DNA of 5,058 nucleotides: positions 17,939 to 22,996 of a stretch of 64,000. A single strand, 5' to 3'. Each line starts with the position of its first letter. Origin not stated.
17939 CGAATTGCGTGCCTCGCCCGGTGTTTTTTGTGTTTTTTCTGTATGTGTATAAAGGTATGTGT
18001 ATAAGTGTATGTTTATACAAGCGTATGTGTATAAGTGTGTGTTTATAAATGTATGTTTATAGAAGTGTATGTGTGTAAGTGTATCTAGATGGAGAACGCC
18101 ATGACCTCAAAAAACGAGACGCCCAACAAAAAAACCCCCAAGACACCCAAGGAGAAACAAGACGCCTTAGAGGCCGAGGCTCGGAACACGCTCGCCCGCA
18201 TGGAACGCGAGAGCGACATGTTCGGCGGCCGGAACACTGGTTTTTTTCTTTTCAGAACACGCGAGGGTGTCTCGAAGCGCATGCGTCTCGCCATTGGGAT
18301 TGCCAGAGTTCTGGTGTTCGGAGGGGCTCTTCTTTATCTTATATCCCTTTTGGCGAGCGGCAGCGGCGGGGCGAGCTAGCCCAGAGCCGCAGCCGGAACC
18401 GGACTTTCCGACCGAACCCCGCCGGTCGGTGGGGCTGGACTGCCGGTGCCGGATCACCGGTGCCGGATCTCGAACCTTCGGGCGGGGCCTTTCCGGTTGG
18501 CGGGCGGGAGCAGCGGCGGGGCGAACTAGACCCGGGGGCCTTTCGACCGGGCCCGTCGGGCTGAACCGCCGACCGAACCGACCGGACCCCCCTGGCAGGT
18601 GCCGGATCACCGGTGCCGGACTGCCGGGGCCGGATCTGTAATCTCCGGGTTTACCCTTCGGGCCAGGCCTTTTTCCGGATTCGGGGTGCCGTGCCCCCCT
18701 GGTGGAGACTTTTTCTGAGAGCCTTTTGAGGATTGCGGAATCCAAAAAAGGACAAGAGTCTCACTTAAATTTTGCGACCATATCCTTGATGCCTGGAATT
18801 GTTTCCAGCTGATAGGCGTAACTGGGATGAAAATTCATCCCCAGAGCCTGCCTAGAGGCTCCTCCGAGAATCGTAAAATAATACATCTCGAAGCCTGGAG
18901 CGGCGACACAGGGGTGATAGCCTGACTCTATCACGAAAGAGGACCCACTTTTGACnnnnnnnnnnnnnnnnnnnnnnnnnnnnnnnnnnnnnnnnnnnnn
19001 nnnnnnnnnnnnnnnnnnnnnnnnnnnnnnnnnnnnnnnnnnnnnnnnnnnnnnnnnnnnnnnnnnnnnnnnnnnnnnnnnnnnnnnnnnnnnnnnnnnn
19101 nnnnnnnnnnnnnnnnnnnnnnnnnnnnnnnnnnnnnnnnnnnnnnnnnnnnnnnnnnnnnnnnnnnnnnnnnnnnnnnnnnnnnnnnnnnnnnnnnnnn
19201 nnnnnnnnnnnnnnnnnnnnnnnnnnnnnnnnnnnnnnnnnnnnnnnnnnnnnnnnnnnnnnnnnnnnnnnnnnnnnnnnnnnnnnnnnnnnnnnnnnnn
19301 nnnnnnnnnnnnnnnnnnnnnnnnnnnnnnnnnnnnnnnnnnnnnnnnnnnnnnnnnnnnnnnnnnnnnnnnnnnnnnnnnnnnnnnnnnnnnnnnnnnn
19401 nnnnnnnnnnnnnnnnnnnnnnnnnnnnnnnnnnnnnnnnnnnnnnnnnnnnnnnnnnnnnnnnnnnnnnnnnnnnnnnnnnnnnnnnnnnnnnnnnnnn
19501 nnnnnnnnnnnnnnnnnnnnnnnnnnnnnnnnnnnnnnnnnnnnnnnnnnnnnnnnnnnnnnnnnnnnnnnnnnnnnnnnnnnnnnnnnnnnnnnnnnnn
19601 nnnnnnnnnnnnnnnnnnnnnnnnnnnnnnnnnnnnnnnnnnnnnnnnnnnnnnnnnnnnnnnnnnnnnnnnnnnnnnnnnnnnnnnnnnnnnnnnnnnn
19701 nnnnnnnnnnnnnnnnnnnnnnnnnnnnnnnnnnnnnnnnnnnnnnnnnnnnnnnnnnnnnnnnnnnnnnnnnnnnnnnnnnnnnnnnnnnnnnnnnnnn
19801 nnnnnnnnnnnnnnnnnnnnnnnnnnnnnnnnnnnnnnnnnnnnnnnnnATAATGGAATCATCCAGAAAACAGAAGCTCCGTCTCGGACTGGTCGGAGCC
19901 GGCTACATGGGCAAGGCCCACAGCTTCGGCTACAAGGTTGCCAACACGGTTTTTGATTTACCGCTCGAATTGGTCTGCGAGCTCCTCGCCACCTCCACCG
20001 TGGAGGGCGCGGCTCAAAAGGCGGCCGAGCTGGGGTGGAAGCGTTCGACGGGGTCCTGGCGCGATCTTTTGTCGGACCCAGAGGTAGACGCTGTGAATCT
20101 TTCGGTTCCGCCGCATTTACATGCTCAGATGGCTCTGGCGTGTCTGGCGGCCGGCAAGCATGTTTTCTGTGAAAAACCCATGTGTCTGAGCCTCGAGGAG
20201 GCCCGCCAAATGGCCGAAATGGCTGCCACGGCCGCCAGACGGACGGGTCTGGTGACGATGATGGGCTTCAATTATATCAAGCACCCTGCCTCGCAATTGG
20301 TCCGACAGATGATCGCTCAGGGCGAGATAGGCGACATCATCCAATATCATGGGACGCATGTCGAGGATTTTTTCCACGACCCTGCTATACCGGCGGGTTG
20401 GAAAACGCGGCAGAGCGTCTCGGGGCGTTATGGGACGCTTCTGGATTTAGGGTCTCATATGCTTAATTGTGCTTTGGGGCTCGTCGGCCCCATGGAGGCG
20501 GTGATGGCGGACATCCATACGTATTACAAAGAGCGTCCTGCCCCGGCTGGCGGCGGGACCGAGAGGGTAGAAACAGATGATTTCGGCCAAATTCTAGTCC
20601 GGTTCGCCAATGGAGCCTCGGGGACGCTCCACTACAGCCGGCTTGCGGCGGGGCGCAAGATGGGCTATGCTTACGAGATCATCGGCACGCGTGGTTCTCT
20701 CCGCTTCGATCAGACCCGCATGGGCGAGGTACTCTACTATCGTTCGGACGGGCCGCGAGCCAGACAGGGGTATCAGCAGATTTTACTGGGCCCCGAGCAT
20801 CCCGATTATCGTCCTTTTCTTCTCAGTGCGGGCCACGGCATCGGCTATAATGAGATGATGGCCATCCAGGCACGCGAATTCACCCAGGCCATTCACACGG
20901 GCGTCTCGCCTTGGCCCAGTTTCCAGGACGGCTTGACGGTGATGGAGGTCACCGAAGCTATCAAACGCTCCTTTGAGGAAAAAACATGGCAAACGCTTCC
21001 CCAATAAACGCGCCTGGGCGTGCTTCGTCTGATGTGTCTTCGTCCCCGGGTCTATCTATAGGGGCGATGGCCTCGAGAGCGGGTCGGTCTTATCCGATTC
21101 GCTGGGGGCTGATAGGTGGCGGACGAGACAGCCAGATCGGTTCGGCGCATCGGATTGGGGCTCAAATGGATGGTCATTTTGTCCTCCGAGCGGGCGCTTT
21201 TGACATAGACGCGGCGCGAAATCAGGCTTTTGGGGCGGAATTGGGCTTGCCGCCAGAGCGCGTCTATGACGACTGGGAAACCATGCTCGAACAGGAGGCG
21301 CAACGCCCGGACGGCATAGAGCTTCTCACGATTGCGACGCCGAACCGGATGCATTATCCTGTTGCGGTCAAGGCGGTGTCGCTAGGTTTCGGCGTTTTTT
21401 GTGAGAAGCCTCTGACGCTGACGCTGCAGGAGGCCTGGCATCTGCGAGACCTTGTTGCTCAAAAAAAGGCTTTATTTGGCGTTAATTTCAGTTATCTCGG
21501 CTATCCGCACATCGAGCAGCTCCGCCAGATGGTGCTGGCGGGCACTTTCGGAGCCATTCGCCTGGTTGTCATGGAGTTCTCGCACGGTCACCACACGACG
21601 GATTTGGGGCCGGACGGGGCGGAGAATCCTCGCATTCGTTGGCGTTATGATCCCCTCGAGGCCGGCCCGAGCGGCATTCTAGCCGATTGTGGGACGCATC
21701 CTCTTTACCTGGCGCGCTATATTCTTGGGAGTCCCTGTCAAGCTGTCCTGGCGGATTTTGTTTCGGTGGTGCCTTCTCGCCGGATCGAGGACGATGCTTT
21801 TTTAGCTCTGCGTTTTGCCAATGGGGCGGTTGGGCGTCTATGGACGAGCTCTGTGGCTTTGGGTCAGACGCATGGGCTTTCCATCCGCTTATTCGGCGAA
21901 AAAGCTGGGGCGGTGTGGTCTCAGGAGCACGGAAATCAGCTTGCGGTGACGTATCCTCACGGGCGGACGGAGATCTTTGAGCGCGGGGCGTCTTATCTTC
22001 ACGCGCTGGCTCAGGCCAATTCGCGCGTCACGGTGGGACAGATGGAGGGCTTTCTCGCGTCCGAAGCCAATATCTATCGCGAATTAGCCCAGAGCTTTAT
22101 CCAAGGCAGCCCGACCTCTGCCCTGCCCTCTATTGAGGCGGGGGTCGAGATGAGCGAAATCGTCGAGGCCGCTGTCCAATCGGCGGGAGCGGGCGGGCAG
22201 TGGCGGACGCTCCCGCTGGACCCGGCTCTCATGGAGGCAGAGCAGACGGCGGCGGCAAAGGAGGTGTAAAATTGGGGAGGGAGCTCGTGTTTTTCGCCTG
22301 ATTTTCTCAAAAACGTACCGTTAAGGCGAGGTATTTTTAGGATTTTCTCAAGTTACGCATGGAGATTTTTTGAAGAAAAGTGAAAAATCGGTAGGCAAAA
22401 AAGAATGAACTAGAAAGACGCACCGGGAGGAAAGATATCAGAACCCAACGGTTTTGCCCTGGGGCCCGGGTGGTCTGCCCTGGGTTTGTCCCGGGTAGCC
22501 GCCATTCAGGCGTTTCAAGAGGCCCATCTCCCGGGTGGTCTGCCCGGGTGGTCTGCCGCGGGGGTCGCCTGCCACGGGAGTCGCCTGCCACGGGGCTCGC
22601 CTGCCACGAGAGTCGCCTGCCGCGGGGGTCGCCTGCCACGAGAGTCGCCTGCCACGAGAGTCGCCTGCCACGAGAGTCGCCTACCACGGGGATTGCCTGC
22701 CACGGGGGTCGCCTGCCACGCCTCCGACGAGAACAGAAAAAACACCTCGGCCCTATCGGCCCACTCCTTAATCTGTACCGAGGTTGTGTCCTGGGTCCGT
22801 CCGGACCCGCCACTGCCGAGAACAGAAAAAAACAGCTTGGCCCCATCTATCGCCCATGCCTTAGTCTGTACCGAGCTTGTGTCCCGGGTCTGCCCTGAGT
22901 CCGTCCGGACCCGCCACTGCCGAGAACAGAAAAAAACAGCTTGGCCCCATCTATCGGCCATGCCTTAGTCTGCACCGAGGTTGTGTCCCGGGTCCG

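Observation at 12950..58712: Window-wide pattern: multi-copy tandem arrays pinned to the start- or stop-codon region of intact genes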

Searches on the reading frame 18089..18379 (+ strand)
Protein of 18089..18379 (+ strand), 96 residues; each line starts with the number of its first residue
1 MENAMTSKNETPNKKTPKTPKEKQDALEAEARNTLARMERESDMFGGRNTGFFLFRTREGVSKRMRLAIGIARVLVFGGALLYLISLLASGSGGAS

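Call 12: search_protein_families(library=pfam, proteins=[window:18089-18379:+])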
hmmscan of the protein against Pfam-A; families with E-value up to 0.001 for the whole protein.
window:18089-18379:+ (96 aa): 0 families

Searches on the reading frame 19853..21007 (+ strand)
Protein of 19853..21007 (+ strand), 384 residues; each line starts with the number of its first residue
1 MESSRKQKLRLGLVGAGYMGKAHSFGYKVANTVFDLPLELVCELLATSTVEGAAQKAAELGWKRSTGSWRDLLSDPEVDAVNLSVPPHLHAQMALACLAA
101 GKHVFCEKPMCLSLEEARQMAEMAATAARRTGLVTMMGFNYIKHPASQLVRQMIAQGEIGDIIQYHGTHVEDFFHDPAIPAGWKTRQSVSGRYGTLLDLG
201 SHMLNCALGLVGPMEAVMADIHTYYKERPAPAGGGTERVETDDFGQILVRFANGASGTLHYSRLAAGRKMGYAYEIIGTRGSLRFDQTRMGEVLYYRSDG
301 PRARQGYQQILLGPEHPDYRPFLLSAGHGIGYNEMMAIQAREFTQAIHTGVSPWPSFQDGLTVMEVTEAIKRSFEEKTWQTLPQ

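Call 6: find_encoding_contigs(protein=window:19853-21007:+, flank=10000, max_places=6)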
Protein window:19853-21007:+ (384 aa): no gene with exactly this product is on record in the collection.

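Call 12: search_protein_families(library=pfam, proteins=[window:19853-21007:+])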
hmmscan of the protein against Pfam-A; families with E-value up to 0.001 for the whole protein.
window:19853-21007:+ (384 aa): 3 families
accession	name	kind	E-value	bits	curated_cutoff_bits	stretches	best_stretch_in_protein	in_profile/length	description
PF22725.1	GFO_IDH_MocA_C3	-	1.9e-26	92.9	27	1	148-284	2-124/124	GFO/IDH/MocA C-terminal domain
PF01408.29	GFO_IDH_MocA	-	1.7e-22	80.8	24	1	10-129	2-114/120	Oxidoreductase family, NAD-binding Rossmann fold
PF02894.22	GFO_IDH_MocA_C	-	3.8e-21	76.3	22.9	1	151-380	1-216/218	Oxidoreductase family, C-terminal alpha/beta domain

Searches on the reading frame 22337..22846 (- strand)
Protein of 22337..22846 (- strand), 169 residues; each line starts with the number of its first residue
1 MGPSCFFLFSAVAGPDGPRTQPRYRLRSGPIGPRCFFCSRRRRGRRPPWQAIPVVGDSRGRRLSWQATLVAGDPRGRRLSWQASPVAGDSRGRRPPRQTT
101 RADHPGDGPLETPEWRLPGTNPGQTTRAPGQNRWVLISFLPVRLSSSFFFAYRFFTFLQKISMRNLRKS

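Call 16: search_protein_families(library=pfam, proteins=[window:22337-22846:-])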
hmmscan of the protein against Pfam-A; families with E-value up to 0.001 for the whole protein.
window:22337-22846:- (169 aa): 0 families
